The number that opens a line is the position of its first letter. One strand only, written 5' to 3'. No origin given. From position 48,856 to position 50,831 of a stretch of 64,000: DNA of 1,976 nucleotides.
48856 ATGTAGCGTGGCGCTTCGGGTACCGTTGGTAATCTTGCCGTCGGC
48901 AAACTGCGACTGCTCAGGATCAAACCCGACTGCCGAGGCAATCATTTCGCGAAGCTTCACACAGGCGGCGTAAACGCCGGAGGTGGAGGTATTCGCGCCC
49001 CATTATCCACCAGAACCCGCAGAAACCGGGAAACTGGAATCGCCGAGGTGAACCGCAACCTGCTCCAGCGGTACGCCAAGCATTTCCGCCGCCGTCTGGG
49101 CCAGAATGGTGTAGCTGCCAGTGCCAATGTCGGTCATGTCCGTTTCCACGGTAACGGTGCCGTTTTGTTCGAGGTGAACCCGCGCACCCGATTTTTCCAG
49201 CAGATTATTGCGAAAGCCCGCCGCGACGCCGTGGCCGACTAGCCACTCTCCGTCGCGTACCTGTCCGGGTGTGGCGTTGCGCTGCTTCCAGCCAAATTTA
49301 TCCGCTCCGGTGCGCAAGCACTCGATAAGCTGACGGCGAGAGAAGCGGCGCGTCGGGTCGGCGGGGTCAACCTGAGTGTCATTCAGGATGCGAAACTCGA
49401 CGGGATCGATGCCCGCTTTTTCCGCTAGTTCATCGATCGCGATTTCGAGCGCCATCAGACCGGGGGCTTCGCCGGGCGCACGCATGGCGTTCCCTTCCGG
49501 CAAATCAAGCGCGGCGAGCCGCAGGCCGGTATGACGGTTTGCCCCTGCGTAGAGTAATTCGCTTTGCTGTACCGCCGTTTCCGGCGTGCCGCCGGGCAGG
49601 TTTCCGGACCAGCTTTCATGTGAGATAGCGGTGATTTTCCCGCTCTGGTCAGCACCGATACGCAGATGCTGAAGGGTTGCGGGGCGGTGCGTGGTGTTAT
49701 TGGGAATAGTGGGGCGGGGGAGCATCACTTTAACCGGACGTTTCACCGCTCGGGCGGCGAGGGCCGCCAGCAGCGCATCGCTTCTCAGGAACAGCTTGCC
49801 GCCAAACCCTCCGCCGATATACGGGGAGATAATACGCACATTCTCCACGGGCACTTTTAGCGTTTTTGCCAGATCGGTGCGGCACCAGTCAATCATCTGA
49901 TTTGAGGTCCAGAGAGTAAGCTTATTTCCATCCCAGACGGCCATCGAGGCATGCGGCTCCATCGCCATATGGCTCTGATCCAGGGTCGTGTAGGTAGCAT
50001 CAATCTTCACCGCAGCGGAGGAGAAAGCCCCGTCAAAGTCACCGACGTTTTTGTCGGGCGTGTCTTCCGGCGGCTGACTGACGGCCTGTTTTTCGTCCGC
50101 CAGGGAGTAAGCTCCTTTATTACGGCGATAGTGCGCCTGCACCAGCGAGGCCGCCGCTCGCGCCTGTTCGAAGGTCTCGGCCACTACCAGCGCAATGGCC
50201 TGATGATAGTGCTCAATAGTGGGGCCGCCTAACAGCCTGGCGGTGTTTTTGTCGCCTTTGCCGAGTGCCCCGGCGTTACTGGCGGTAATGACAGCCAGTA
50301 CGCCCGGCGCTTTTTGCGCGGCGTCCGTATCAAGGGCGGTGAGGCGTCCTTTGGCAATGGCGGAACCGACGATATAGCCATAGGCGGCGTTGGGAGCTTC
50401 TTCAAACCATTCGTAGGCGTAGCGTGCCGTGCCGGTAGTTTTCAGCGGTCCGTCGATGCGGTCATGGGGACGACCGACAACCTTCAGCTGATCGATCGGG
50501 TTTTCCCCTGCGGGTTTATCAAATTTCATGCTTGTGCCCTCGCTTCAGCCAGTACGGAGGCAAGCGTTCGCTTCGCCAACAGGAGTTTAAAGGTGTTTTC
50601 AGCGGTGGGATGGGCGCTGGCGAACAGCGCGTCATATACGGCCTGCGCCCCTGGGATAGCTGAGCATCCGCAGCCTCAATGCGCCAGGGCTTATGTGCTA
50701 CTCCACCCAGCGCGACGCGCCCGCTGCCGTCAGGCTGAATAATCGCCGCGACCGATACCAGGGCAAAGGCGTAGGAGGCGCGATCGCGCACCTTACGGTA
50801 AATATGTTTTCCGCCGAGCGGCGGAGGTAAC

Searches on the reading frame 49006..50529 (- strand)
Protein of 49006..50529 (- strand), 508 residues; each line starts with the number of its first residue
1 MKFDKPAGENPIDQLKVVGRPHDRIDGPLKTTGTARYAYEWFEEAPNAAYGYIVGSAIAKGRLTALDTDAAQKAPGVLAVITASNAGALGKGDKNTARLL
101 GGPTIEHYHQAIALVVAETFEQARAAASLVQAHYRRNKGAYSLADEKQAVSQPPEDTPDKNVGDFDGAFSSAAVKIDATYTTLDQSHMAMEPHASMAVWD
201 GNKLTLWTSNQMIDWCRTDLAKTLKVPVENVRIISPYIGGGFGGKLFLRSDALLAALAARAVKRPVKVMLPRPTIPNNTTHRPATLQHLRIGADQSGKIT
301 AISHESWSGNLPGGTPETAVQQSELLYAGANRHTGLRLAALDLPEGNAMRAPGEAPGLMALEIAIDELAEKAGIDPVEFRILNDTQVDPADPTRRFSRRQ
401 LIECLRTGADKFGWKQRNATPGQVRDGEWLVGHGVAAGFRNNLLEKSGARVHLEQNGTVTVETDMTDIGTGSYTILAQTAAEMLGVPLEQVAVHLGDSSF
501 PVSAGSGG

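Call 17: find_encoding_contigs(protein=window:49006-50529:-, flank=10000, max_places=10)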
Protein window:49006-50529:- (508 aa): 20 contigs read that carry it; 5 places shown.
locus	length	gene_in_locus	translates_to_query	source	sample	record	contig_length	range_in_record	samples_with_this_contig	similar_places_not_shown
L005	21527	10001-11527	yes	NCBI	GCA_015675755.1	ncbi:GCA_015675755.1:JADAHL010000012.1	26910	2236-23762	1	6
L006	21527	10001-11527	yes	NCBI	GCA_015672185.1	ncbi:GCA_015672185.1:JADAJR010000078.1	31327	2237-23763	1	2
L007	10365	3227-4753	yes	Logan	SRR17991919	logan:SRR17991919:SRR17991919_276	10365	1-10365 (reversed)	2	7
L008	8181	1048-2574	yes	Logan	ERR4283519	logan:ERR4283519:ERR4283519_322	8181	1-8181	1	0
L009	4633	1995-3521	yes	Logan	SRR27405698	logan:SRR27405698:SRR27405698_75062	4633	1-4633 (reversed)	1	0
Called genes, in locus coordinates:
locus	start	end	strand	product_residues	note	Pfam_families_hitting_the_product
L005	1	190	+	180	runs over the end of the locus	PF27348:EcpR_N, PF00196:GerE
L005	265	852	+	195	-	PF16449:MatB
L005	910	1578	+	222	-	PF18649:EcpB_C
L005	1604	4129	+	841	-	PF16967:TcfC, PF15976:CooC_C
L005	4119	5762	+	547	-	PF27328:EcpD_C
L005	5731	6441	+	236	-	-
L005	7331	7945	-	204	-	PF07274:DUF1440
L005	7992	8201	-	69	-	-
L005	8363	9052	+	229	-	PF00111:Fer2, PF13085:Fer2_3 (weak), PF01799:Fer2_2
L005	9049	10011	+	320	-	PF00941:FAD_binding_5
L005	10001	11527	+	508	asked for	PF01315:Ald_Xan_dh_C, PF02738:MoCoBD_1, PF20256:MoCoBD_2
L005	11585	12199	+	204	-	PF20256:MoCoBD_2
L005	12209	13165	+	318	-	PF02625:XdhC_CoxI, PF13478:XdhC_C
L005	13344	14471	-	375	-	PF07690:MFS_1, PF00083:Sugar_tr (faint), PF07690:MFS_1 (weak)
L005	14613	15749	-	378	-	PF12740:PETase (weak), PF12146:Hydrolase_4 (faint)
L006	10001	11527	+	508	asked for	PF01315:Ald_Xan_dh_C, PF02738:MoCoBD_1, PF20256:MoCoBD_2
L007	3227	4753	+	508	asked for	PF01315:Ald_Xan_dh_C, PF02738:MoCoBD_1, PF20256:MoCoBD_2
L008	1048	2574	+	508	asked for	PF01315:Ald_Xan_dh_C, PF02738:MoCoBD_1, PF20256:MoCoBD_2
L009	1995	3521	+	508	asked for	PF01315:Ald_Xan_dh_C, PF02738:MoCoBD_1, PF20256:MoCoBD_2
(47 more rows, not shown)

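Call 32: list_cluster_members(proteins=[window:49006-50529:-, window:48334-48945:-, window:50522-51481:-, window:47368-48321:-, L001:6001-8196:+])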
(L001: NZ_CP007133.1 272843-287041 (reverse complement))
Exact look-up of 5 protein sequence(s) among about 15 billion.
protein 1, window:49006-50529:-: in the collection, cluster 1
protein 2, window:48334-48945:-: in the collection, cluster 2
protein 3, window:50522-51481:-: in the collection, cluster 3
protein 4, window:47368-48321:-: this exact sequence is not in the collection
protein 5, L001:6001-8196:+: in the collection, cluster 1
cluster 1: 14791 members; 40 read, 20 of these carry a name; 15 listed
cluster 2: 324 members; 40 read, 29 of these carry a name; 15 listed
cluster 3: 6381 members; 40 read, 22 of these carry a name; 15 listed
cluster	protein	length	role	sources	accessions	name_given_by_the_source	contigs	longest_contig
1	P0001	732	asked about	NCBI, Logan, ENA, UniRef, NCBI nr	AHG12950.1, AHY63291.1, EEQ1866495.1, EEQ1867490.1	aldehyde oxidoreductase molybdenum-binding subunit PaoC [Escherichia coli] | Aldehyde oxidoreductase molybdenum-binding subunit PaoC n=1 Tax=Escherichia coli ...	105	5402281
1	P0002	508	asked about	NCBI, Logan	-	-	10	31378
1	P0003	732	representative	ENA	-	-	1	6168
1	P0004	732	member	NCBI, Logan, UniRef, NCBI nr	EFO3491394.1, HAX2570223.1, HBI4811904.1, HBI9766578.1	aldehyde oxidoreductase molybdenum-binding subunit PaoC [Escherichia coli] | aldehyde oxidoreductase molybdenum-binding subunit PaoC n=1 Tax=Escherichia TaxID=561 ...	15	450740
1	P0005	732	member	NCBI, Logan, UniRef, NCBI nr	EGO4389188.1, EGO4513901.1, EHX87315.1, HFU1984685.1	xanthine dehydrogenase family protein molybdopterin-binding subunit [Escherichia coli] | aldehyde oxidoreductase molybdenum-binding subunit PaoC n=1 Tax=Escherichia coli ... | aldehyde oxidoreductase molybdenum-binding subunit PaoC [Escherichia coli]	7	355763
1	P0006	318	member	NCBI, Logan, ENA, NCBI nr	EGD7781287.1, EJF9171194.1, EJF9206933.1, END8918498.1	molybdenum cofactor insertion chaperone PaoD [Escherichia coli] | XdhC family protein [Escherichia coli]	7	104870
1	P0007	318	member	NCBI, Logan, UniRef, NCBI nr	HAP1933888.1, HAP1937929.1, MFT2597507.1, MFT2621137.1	molybdenum cofactor insertion chaperone PaoD [Escherichia coli] | molybdenum cofactor insertion chaperone PaoD n=1 Tax=Escherichia coli TaxID=562 ...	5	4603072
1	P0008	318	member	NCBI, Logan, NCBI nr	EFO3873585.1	XdhC family protein [Escherichia coli]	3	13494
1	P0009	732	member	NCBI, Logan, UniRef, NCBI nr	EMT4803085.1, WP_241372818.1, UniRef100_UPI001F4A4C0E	aldehyde oxidoreductase molybdenum-binding subunit PaoC [Escherichia coli] | aldehyde oxidoreductase molybdenum-binding subunit PaoC n=1 Tax=Escherichia coli ...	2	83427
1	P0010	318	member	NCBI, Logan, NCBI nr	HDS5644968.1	TPA: molybdenum cofactor insertion chaperone PaoD [Escherichia coli] | molybdenum cofactor insertion chaperone PaoD [Escherichia coli]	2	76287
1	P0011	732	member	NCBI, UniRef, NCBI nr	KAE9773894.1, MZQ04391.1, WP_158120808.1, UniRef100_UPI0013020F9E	molybdopterin-dependent oxidoreductase [Escherichia coli] | aldehyde oxidoreductase molybdenum-binding subunit PaoC n=1 Tax=Escherichia coli ... | aldehyde oxidoreductase molybdenum-binding subunit PaoC [Escherichia coli]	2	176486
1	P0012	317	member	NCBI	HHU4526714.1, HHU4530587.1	TPA: molybdenum cofactor insertion chaperone PaoD [Escherichia coli]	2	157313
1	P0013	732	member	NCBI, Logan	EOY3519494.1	aldehyde oxidoreductase molybdenum-binding subunit PaoC [Escherichia coli]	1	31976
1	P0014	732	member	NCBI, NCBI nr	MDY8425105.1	aldehyde oxidoreductase molybdenum-binding subunit PaoC [Escherichia coli]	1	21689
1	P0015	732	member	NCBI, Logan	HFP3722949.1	TPA: aldehyde oxidoreductase molybdenum-binding subunit PaoC [Escherichia coli]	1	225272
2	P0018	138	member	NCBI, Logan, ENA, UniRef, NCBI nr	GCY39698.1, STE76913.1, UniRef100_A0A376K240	moco-containing subunit of PaoABC aldehyde oxidoreductase [Escherichia coli] | Putative xanthine dehydrogenase, molybdenum-binding subunit n=2 Tax=Escherichia coli ...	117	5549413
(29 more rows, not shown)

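Call 33: find_encoding_contigs(protein=P0018, flank=4000, max_places=3)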
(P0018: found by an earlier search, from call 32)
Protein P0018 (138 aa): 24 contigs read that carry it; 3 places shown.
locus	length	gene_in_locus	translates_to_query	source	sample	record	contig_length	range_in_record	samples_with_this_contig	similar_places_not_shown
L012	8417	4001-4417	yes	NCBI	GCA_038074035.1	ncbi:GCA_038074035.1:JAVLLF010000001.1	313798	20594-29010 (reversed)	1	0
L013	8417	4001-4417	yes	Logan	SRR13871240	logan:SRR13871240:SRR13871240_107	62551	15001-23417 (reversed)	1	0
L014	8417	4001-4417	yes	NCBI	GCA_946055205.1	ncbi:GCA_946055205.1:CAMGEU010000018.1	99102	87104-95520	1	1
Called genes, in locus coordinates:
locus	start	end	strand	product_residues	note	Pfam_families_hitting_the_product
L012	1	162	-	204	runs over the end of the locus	PF07274:DUF1440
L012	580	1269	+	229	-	PF00111:Fer2, PF13085:Fer2_3 (weak), PF01799:Fer2_2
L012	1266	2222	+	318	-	PF00941:FAD_binding_5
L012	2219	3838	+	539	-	PF01315:Ald_Xan_dh_C, PF02738:MoCoBD_1, PF20256:MoCoBD_2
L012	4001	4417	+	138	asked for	PF20256:MoCoBD_2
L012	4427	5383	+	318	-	PF02625:XdhC_CoxI, PF13478:XdhC_C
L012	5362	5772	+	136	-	PF03466:LysR_substrate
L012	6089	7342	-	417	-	PF00171:Aldedh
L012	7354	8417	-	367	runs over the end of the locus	PF00696:AA_kinase, PF01472:PUA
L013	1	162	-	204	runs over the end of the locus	PF07274:DUF1440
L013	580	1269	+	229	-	PF00111:Fer2, PF13085:Fer2_3 (weak), PF01799:Fer2_2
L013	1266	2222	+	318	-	PF00941:FAD_binding_5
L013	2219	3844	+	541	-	PF01315:Ald_Xan_dh_C, PF02738:MoCoBD_1, PF20256:MoCoBD_2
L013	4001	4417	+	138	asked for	PF20256:MoCoBD_2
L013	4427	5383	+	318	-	PF02625:XdhC_CoxI, PF13478:XdhC_C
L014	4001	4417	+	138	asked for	PF20256:MoCoBD_2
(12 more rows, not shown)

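Call 37: search_protein_families(proteins=[window:49006-50529:-], library=ncbifam, max_evalue=0.00001)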
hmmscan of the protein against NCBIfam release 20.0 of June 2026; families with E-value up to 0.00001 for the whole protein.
window:49006-50529:- (508 aa): 13 families
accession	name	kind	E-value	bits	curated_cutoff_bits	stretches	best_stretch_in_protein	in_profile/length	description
NF041671.1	peri_hyde_PaoC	equivalog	1.8e-274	912.7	1180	1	1-508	1-511/735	aldehyde oxidoreductase molybdenum-binding subunit PaoC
NF043082.1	XdhA_XDHase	equivalog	3.2e-65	220.7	780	1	18-494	1-507/758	xanthine dehydrogenase subunit XdhA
NF007426.0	PRK09970.1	equivalog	1.3e-60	205.3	916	1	15-493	3-509/761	xanthine dehydrogenase molybdenum-binding subunit XdhA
TIGR03194.1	4hydrxCoA_A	equivalog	1.4e-56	192.4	994.55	1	24-499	3-497/746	4-hydroxybenzoyl-CoA reductase subunit alpha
TIGR02965.1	xanthine_xdhB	equivalog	1.4e-43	149.1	849.5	1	27-494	10-495/758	xanthine dehydrogenase molybdopterin binding subunit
NF041018.1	glyceraldDH_alpha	equivalog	1.4e-38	132.8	790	1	17-505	2-516/741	glyceraldehyde dehydrogenase subunit alpha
NF045668.1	pterin_aldehy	equivalog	3.4e-38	131.3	1100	1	16-506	173-693/905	molybdopterin-dependent aldehyde oxidoreductase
NF040766.1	CODH_aero_grp5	exception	1.3e-36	126.1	950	1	16-498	3-520/785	aerobic carbon-monoxide dehydrogenase large subunit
TIGR03311.1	Se_dep_XDH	equivalog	2.2e-36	125.3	830.45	1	17-505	161-652/848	selenium-dependent xanthine dehydrogenase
TIGR03196.1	pucD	equivalog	2.7e-36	125.3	783.65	1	17-506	2-517/763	xanthine dehydrogenase subunit D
TIGR03313.1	Se_sel_red_Mo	hypoth_equivalog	2.7e-32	111.4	1101.9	1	161-499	360-713/951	molybdopterin-dependent oxidoreductase Mo/Fe-S-binding subunit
TIGR02969.1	mam_aldehyde_ox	subfamily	2.3e-24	85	1912.3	1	18-494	576-1065/1330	aldehyde oxidase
TIGR02416.1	CO_dehy_Mo_lg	equivalog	9.8e-19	67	991.15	1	166-303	165-304/770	aerobic carbon-monoxide dehydrogenase large subunit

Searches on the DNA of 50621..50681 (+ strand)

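Call 19: search_dna_similar(query=window:50621-50681:+, collection=ecoli_genomes, mode=near, max_rows=40)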
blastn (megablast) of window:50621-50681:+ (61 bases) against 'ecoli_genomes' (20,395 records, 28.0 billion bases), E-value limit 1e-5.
Records with a match: 3423; places in all: 3424; records where one place covers at least 80% of the query: 3423.
Genomes with a match: 3419 of 5426; with a place that covers at least 80% of the query: 3419. Places per genome that has any: lowest 1, median 1, highest 2. On chromosomes: 3413 places; on plasmids: 11.
Best place of each record, by identity: >=99% 26; 95-99% 3396; 90-95% 1.
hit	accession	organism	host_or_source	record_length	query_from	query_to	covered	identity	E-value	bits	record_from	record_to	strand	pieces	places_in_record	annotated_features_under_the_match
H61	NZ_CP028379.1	Escherichia coli O145 str. RM9872 strain RM9872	Bos taurus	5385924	1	61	100%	100.0%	5e-23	113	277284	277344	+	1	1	paoB: aldehyde oxidoreductase FAD-binding subunit PaoB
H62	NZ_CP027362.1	Escherichia coli strain 95-3192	missing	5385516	1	61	100%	100.0%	5e-23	113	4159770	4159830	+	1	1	paoB: aldehyde oxidoreductase FAD-binding subunit PaoB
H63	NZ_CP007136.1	Escherichia coli O145:H28 str. RM12581 strain RM12581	lettuce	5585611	1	61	100%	100.0%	5e-23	113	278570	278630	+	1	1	paoB: aldehyde oxidoreductase FAD-binding subunit PaoB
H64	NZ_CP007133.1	Escherichia coli O145:H28 str. RM12761 strain RM12761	ice cream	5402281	1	61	100%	100.0%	5e-23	113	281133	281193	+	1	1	paoB: aldehyde oxidoreductase FAD-binding subunit PaoB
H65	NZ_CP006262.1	Escherichia coli O145:H28 str. RM13516 strain RM13516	Homo sapiens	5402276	1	61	100%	100.0%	5e-23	113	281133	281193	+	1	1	paoB: aldehyde oxidoreductase FAD-binding subunit PaoB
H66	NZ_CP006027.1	Escherichia coli O145:H28 str. RM13514 strain RM13514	Homo sapiens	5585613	1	61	100%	100.0%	5e-23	113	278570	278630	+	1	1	paoB: aldehyde oxidoreductase FAD-binding subunit PaoB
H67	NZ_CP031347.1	Escherichia coli O145 strain RM9873-C1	cattle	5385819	1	61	100%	100.0%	5e-23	113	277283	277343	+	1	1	paoB: aldehyde oxidoreductase FAD-binding subunit PaoB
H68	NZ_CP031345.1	Escherichia coli O145 strain RM12367-C1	creek water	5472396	1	61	100%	100.0%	5e-23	113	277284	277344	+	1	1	paoB: aldehyde oxidoreductase FAD-binding subunit PaoB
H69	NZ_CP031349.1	Escherichia coli O145 strain RM9467-C1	Cattle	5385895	1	61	100%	100.0%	5e-23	113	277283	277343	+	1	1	paoB: aldehyde oxidoreductase FAD-binding subunit PaoB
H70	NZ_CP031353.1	Escherichia coli O145 strain RM9154-C1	Cattle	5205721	1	61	100%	100.0%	5e-23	113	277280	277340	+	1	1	paoB: aldehyde oxidoreductase FAD-binding subunit PaoB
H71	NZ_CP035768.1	Escherichia coli O145 strain RM11626-C1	Cattle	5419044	1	61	100%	100.0%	5e-23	113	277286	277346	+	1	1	paoB: aldehyde oxidoreductase FAD-binding subunit PaoB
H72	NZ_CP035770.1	Escherichia coli O145 strain RM8988-C1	Cattle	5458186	1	61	100%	100.0%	5e-23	113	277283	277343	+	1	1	paoB: aldehyde oxidoreductase FAD-binding subunit PaoB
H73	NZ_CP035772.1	Escherichia coli O145 strain RM8843-C1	missing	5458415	1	61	100%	100.0%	5e-23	113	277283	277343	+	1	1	paoB: aldehyde oxidoreductase FAD-binding subunit PaoB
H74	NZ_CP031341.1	Escherichia coli O145 strain RM12275-C1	missing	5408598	1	61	100%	100.0%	5e-23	113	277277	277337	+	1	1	paoB: aldehyde oxidoreductase FAD-binding subunit PaoB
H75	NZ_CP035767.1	Escherichia coli O145 strain RM12522-C8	Cattle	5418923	1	61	100%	100.0%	5e-23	113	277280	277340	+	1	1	paoB: aldehyde oxidoreductase FAD-binding subunit PaoB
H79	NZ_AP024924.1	Escherichia coli O145:H28 strain 16003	Homo sapiens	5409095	1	61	100%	100.0%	5e-23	113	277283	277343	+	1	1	paoB: aldehyde oxidoreductase FAD-binding subunit PaoB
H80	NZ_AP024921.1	Escherichia coli O145:H28 strain 12E115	Homo sapiens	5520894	1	61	100%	100.0%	5e-23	113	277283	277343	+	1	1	paoB: aldehyde oxidoreductase FAD-binding subunit PaoB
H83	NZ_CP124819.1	Escherichia coli strain C325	Homo sapiens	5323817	1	61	100%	100.0%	5e-23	113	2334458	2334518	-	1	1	paoB: aldehyde oxidoreductase FAD-binding subunit PaoB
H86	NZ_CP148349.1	Escherichia coli strain Z1323HEC0399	Homo sapiens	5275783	1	61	100%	100.0%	5e-23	113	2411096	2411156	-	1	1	paoB: aldehyde oxidoreductase FAD-binding subunit PaoB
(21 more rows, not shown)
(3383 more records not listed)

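Call 21: get_annotated_region(hit=H86, flank=5000)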
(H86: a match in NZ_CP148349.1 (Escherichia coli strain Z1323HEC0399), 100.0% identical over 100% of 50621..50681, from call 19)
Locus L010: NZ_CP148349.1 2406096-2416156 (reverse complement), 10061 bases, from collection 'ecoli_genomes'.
description: Escherichia coli strain Z1323HEC0399 chromosome, complete genome
organism: Escherichia coli strain Z1323HEC0399 (NCBI taxid 562)
replicon: chromosome; assembly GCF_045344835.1
host: Homo sapiens; source: -; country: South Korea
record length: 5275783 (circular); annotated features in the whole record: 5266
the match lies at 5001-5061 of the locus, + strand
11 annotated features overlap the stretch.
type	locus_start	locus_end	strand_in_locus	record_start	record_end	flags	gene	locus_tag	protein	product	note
CDS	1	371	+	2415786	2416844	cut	-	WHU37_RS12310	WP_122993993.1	alpha/beta hydrolase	-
CDS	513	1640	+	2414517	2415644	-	-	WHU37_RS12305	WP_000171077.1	MFS transporter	-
CDS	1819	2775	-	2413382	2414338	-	paoD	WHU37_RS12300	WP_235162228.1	molybdenum cofactor insertion chaperone PaoD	-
CDS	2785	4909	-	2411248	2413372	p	paoC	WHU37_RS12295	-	aldehyde oxidoreductase molybdenum-binding subunit PaoC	frameshifted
CDS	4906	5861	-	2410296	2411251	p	paoB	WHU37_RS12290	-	aldehyde oxidoreductase FAD-binding subunit PaoB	frameshifted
CDS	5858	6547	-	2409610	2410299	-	paoA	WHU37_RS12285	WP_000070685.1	aldehyde dehydrogenase iron-sulfur subunit PaoA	-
CDS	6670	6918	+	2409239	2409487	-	-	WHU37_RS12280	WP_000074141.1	hypothetical protein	-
CDS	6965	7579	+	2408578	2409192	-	yagU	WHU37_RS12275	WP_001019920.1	YagU family protein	-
CDS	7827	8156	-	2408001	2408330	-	ykgJ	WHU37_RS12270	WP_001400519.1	YkgJ family cysteine cluster protein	-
CDS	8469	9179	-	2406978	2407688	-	ecpE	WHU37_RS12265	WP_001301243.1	fimbrial chaperone EcpE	-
CDS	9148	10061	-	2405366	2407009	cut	ecpD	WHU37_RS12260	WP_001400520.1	fimbrial adhesin EcpD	-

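Call 22: get_annotated_region(hit=H83, flank=5000)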
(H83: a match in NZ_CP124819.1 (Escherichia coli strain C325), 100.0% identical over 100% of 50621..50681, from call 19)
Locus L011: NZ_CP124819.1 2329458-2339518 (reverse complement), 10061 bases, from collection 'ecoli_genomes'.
description: Escherichia coli strain C325 chromosome, complete genome
organism: Escherichia coli strain C325 (NCBI taxid 562)
replicon: chromosome; assembly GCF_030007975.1
host: Homo sapiens; source: Human gut; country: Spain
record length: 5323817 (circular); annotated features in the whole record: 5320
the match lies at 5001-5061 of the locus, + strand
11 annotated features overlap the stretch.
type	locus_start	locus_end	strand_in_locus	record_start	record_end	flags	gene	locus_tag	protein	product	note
CDS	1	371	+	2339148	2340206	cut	-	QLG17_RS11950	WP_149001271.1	alpha/beta hydrolase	-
CDS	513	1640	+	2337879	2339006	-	-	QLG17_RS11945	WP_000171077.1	MFS transporter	-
CDS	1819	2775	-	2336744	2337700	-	paoD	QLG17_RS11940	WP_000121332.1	molybdenum cofactor insertion chaperone PaoD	-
CDS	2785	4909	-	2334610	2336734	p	paoC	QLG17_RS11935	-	aldehyde oxidoreductase molybdenum-binding subunit PaoC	frameshifted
CDS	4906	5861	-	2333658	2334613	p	paoB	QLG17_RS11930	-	aldehyde oxidoreductase FAD-binding subunit PaoB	frameshifted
CDS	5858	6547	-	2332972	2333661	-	paoA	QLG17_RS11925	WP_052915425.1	aldehyde dehydrogenase iron-sulfur subunit PaoA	-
CDS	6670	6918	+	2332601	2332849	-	-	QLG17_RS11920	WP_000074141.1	hypothetical protein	-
CDS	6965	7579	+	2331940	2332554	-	yagU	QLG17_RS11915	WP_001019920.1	YagU family protein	-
CDS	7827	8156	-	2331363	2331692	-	ykgJ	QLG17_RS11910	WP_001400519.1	YkgJ family cysteine cluster protein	-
CDS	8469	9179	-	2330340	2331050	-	ecpE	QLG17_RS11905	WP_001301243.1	fimbrial chaperone EcpE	-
CDS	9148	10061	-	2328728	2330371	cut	ecpD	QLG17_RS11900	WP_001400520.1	fimbrial adhesin EcpD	-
